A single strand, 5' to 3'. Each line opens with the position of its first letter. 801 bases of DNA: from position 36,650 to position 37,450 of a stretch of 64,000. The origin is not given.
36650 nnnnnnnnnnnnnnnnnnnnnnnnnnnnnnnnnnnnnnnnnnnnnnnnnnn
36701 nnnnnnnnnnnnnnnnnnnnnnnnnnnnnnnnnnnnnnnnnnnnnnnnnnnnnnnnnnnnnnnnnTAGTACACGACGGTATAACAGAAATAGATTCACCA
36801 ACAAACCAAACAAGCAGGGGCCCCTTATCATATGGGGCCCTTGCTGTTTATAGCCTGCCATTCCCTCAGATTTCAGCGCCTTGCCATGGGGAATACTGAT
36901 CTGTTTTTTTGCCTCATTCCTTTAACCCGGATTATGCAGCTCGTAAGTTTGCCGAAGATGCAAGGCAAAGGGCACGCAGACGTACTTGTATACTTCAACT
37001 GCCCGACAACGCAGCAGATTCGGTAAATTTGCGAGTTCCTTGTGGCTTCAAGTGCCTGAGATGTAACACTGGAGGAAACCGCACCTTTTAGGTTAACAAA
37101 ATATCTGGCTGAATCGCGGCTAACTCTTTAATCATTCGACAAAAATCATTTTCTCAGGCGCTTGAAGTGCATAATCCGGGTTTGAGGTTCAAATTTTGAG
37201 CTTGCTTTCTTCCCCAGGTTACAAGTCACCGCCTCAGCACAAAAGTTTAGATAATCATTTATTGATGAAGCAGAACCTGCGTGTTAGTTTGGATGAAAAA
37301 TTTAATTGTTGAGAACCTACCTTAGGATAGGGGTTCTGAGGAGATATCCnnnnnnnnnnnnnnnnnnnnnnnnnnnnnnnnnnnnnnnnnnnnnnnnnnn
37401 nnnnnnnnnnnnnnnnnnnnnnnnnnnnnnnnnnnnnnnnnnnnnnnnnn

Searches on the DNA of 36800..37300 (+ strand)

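Call 17: search_rna_families(source=window, start=36800, end=37300, threshold=evalue, max_evalue=10)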
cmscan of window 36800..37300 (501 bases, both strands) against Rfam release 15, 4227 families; matches with E-value up to 10: 3.
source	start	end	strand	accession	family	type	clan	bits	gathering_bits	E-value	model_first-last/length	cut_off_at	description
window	36808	36881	-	RF02063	STnc350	Gene; sRNA;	-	14.1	60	8.4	1-68/68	no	Salmonella enterica sRNA STnc350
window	36800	36860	+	RF01719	Pseudomon-1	Gene; sRNA;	-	13.1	50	6.7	49-116/116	5'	Pseudomon-1/ErsA RNA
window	36818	36840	-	RF01833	astro_FSE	Cis-reg; frameshift_element;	-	12.5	70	1.7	1-24/55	no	ribosomal frameshift site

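Call 55: build_rna_model(alignment_id=A5)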
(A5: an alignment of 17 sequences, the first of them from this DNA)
Model R1 built from alignment A5 (17 sequences, 104 columns); structure: RNAalifold consensus.
model positions 101; base pairs 24; branch points 0; effective number of sequences 2.25; information 0.59 bits per position. Calibrated on 0.2 Mb of random sequence (short: E-values are rough).
structure used (alignment columns):
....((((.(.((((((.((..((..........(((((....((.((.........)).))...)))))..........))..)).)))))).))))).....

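Call 56: search_with_rna_model(model_id=R1, sources=[window, L001, L002, L003, L004, L005, L006, L007, L008, L009, L010, L011, L012, L013, L014, L015, L018, L019, L020, L021, L022, L023, L024, L025, L026, L027, L028, L029, L030, L031, L032, L033, L034, L035, L036, L037, L038], max_evalue=1)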
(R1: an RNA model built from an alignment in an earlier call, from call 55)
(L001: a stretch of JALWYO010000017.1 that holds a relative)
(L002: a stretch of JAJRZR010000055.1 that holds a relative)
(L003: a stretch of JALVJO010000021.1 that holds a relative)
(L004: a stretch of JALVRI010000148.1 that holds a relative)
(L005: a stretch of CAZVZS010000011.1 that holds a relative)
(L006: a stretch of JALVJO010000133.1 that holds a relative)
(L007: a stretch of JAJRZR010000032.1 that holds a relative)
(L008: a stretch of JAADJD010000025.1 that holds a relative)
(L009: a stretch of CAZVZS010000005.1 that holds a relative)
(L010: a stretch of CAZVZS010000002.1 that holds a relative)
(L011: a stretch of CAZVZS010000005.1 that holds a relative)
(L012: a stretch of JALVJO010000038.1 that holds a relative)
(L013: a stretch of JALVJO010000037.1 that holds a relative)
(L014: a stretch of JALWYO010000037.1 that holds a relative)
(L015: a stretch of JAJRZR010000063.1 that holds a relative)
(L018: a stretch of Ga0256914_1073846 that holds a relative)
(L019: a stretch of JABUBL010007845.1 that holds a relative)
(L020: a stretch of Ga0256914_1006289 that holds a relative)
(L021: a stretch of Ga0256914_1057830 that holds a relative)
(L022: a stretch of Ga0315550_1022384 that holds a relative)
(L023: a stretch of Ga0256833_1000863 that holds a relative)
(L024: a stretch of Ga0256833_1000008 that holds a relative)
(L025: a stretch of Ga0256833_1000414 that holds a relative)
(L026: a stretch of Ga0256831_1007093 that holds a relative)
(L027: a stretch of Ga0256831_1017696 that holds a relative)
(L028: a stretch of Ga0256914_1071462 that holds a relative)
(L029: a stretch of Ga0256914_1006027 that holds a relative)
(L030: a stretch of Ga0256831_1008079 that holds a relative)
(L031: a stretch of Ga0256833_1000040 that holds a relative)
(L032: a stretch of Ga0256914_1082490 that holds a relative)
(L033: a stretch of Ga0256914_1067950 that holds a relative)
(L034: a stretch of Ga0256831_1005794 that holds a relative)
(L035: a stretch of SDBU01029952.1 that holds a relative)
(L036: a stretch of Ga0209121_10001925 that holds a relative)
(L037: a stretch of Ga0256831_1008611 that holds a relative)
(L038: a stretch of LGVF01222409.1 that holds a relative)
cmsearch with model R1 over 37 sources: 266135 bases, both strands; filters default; matches with E-value up to 1: 28.
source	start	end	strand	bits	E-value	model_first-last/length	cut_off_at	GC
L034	4530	4630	-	121.7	1e-29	1-101/101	no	0.5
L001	291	391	+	120.1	2.9e-29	1-101/101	no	0.54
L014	6870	6970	+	119.3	4.7e-29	1-101/101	no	0.5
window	36938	37038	+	117.1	1.8e-28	1-101/101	no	0.5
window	63796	63896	+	112.3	3.6e-27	1-101/101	no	0.56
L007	6423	6523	+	110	1.5e-26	1-101/101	no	0.48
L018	186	286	+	107.6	6.5e-26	1-101/101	no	0.5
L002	4283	4383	+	104.2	5.3e-25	1-101/101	no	0.5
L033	360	462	+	103.6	7.8e-25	1-101/101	no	0.5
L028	1250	1351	-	102.5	1.6e-24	1-101/101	no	0.5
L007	3502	3602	+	100.8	4.5e-24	1-101/101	no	0.5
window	14356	14454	-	99.4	1.1e-23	1-101/101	no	0.52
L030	3242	3342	+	97.7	3.2e-23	1-101/101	no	0.49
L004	944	1044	-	97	4.8e-23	1-101/101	no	0.55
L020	240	339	-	86.3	3.6e-20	1-101/101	no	0.54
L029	7174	7274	+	85.2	7e-20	1-101/101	no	0.5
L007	3160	3251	-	83.7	1.8e-19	1-101/101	no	0.48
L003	1378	1487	+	81.8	5.9e-19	1-101/101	no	0.56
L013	335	445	+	80.1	1.7e-18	1-101/101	no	0.56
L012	4458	4568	-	78.7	4e-18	1-101/101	no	0.58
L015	2603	2701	-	76.6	1.5e-17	1-101/101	no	0.51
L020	2998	3097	+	74.9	4.4e-17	1-101/101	no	0.52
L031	1968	2068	-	74.8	4.7e-17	1-101/101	no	0.42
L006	626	723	-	43.2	1.5e-08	1-101/101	no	0.53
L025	1018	1079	+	36.3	1.1e-06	1-101/101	no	0.42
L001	290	390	-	31.2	2.5e-05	1-101/101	no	0.54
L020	4762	4828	+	14.4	0.9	1-101/101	no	0.37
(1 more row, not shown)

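Call 67: search_with_rna_model(model_id=R1, sources=[L039, L040, L041, L042, L043, L044], max_evalue=1, show_alignments=5)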
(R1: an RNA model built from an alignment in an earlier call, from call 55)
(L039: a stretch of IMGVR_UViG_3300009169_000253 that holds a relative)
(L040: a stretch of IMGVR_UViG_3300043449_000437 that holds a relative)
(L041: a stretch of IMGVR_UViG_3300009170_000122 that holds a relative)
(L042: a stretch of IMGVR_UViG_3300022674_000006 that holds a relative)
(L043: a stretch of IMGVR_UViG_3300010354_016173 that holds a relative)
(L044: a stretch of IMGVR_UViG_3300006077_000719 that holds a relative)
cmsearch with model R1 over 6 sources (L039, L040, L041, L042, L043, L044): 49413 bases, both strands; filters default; matches with E-value up to 1: 1.
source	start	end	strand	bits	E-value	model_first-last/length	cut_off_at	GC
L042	11083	11183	-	92.1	1.8e-22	1-101/101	no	0.55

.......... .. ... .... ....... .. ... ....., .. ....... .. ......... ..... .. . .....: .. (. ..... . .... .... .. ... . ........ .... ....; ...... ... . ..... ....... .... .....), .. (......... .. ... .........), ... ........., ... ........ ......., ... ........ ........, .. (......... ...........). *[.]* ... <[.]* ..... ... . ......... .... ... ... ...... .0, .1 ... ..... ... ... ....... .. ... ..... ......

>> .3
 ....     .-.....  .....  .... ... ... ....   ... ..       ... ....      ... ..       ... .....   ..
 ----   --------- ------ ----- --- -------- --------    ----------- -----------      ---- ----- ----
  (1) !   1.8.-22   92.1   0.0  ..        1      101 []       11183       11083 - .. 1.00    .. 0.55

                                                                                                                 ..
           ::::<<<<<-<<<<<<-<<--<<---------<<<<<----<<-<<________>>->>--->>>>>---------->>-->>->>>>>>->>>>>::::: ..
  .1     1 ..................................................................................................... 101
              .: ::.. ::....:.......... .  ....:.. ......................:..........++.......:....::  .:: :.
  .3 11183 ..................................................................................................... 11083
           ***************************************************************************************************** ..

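Call 83: search_with_rna_model(model_id=R1, sources=[window, L001, L002, L003, L004, L007, L012, L013, L014, L015, L018, L020, L028, L029, L030, L031, L033, L034, L042], max_evalue=1e-10, make_alignment=true)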
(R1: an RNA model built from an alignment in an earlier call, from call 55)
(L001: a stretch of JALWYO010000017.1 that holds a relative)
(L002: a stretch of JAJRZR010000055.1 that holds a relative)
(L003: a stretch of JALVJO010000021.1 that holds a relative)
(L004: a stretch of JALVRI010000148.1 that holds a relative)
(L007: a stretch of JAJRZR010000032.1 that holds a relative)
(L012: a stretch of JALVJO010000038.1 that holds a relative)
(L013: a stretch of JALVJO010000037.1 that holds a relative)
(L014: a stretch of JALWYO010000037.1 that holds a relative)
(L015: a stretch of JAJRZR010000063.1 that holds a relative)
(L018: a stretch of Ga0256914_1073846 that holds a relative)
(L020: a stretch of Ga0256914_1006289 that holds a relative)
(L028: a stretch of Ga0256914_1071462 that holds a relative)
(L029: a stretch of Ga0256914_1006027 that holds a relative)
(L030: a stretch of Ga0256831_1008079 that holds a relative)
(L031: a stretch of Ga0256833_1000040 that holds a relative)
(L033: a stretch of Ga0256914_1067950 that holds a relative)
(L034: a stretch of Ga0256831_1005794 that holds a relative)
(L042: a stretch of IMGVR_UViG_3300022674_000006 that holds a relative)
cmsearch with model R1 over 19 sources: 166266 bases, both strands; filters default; matches with E-value up to 1e-10: 24.
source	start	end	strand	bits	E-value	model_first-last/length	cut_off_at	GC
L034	4530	4630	-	121.7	6.3e-30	1-101/101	no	0.5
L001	291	391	+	120.1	1.8e-29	1-101/101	no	0.54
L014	6870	6970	+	119.3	3e-29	1-101/101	no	0.5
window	36938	37038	+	117.1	1.1e-28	1-101/101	no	0.5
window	63796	63896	+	112.3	2.2e-27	1-101/101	no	0.56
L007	6423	6523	+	110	9.4e-27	1-101/101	no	0.48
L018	186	286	+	107.6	4e-26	1-101/101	no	0.5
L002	4283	4383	+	104.2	3.3e-25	1-101/101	no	0.5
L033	360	462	+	103.6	4.9e-25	1-101/101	no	0.5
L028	1250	1351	-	102.5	1e-24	1-101/101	no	0.5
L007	3502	3602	+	100.8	2.8e-24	1-101/101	no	0.5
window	14356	14454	-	99.4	6.6e-24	1-101/101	no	0.52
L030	3242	3342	+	97.7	2e-23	1-101/101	no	0.49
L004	944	1044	-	97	3e-23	1-101/101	no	0.55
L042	11083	11183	-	92.1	6.1e-22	1-101/101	no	0.55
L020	240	339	-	86.3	2.2e-20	1-101/101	no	0.54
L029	7174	7274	+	85.2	4.4e-20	1-101/101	no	0.5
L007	3160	3251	-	83.7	1.1e-19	1-101/101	no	0.48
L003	1378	1487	+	81.8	3.7e-19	1-101/101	no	0.56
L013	335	445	+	80.1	1.1e-18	1-101/101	no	0.56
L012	4458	4568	-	78.7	2.5e-18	1-101/101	no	0.58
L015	2603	2701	-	76.6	9.6e-18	1-101/101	no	0.51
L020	2998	3097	+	74.9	2.8e-17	1-101/101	no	0.52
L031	1968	2068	-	74.8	3e-17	1-101/101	no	0.42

Alignment A6: 24 matches aligned to the model, 114 columns, each read 5' to 3' on its own strand. Consensus structure (alignment columns), stored with it:
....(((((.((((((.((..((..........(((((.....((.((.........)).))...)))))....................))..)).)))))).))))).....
